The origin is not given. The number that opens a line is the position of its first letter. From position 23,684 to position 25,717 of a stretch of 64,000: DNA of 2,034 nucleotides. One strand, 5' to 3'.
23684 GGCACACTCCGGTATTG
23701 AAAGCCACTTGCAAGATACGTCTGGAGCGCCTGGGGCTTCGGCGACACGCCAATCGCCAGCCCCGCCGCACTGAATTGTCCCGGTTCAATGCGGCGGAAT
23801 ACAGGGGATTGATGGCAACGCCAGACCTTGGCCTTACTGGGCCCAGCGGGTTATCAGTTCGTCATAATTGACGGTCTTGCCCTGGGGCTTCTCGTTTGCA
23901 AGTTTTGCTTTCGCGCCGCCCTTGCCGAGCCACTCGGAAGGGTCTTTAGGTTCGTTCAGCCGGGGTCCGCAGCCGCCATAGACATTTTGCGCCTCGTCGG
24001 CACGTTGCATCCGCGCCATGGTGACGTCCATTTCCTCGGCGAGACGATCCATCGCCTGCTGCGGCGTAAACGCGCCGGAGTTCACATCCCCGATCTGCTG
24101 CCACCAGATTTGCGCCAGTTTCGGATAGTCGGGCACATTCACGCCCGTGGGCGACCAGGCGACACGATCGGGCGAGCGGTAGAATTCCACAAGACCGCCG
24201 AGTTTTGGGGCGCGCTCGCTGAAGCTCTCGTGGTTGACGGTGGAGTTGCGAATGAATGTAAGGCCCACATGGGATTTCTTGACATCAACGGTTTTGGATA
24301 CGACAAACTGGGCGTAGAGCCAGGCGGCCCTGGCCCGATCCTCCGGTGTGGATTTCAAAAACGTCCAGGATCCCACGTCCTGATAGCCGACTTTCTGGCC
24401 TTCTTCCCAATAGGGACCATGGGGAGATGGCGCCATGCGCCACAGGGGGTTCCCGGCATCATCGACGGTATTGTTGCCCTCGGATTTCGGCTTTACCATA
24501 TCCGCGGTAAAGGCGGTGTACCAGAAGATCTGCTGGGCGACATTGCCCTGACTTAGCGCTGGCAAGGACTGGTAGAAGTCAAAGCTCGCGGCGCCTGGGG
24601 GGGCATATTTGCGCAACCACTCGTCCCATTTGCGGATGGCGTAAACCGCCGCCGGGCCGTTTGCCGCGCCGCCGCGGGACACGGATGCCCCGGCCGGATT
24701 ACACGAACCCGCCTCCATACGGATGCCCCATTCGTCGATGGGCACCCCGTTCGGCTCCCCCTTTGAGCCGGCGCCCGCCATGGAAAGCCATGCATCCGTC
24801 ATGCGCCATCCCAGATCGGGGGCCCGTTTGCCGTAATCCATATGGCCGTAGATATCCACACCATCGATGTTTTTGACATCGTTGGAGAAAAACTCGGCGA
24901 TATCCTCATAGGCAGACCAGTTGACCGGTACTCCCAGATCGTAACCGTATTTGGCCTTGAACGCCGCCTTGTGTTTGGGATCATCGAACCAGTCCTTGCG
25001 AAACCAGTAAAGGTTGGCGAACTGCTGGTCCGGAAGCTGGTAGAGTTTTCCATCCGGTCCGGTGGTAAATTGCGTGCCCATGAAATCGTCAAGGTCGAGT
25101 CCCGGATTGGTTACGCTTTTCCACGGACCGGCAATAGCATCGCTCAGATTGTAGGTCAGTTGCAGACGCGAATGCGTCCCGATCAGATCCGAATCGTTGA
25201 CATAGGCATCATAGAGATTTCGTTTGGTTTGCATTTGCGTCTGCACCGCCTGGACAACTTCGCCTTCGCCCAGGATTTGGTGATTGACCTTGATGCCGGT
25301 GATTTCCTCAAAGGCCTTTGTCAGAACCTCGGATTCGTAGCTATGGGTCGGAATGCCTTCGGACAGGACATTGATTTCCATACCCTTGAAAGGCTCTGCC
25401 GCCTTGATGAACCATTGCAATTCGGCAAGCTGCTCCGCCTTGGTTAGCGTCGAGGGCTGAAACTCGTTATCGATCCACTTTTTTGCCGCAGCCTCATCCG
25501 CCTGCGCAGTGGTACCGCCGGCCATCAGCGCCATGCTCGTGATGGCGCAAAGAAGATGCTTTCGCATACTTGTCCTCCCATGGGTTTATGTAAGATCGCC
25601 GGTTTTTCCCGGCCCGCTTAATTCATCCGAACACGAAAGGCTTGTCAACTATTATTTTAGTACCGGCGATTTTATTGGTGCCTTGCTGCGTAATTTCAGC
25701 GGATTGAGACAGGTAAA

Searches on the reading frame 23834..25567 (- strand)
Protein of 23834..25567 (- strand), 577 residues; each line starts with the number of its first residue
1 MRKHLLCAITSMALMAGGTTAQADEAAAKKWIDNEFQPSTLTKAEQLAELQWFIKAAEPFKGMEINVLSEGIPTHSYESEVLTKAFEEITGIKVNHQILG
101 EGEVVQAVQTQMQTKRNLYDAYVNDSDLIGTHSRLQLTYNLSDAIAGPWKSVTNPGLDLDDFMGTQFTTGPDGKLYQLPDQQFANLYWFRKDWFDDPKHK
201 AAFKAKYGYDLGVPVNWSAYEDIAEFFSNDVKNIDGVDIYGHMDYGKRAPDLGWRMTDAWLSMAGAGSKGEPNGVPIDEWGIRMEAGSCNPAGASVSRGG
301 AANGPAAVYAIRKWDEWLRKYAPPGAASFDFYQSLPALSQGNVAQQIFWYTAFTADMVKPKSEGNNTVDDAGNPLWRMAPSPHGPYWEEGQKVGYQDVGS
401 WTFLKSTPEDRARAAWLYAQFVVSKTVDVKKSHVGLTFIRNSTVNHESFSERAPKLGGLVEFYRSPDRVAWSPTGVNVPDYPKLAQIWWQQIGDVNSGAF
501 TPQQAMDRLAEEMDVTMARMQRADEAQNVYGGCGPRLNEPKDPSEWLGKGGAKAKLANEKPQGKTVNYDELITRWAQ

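Call 50: search_protein_families(library=pfam, proteins=[window:23834-25567:-], max_evalue=0.001)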
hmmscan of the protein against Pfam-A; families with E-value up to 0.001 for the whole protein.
window:23834-25567:- (577 aa): 1 family
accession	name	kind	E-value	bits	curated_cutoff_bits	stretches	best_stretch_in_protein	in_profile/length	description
PF01547.30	SBP_bac_1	-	5.4e-15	56.6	26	1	80-425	12-303/307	Bacterial extracellular solute-binding protein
